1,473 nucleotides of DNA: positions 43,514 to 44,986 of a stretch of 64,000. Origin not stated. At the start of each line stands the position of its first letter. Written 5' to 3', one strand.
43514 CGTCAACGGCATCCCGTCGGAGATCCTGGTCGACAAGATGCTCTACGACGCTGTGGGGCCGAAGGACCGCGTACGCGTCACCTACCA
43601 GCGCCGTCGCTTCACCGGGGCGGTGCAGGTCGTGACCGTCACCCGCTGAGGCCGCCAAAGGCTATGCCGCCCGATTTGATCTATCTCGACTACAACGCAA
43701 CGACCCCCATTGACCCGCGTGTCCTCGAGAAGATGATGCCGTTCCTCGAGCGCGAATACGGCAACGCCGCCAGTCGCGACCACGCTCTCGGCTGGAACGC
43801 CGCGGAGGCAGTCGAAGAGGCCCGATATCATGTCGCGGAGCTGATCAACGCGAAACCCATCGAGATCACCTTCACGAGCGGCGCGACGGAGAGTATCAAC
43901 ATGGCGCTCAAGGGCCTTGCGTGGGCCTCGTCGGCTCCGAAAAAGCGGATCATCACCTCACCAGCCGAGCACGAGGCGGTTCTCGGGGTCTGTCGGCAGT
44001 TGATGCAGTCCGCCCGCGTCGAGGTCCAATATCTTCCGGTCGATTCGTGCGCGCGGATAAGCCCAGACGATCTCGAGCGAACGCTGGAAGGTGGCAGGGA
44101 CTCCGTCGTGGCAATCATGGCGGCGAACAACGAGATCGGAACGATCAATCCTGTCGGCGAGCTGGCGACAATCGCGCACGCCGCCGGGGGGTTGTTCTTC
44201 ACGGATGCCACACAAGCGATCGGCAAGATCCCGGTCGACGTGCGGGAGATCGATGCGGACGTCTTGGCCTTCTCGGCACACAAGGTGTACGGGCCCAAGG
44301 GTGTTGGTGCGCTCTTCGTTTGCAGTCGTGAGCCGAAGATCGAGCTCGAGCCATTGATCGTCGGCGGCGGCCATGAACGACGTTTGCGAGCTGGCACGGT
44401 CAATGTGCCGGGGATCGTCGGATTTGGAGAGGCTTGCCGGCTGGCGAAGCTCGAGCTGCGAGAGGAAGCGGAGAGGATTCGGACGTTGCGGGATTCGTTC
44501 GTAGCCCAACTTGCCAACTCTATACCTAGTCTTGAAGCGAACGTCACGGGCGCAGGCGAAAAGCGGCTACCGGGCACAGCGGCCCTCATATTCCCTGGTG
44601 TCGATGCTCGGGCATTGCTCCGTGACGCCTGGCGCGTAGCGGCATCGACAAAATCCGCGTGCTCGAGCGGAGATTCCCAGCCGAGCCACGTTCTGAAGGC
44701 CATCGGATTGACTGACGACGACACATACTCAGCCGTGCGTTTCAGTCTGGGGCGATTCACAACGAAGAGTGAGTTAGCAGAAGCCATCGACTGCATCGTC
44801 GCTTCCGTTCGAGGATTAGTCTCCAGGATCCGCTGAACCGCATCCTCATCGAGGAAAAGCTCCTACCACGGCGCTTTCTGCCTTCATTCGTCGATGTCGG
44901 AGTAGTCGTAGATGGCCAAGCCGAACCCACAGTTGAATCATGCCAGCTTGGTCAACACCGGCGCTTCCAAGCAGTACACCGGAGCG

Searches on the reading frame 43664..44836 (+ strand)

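Call 27: search_protein_families(library=pfam, proteins=[window:43664-44836:+], max_evalue=0.001)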
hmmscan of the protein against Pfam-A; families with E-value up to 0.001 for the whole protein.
window:43664-44836:+ (390 aa): 2 families
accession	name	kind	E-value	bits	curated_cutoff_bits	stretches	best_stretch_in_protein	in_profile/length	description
PF00266.25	Aminotran_5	-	7.4e-80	269.1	21.5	1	6-371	1-368/371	Aminotransferase class-V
PF00155.27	Aminotran_1_2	-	3.6e-05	23.6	19.7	1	51-284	45-291/361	Aminotransferase class I and II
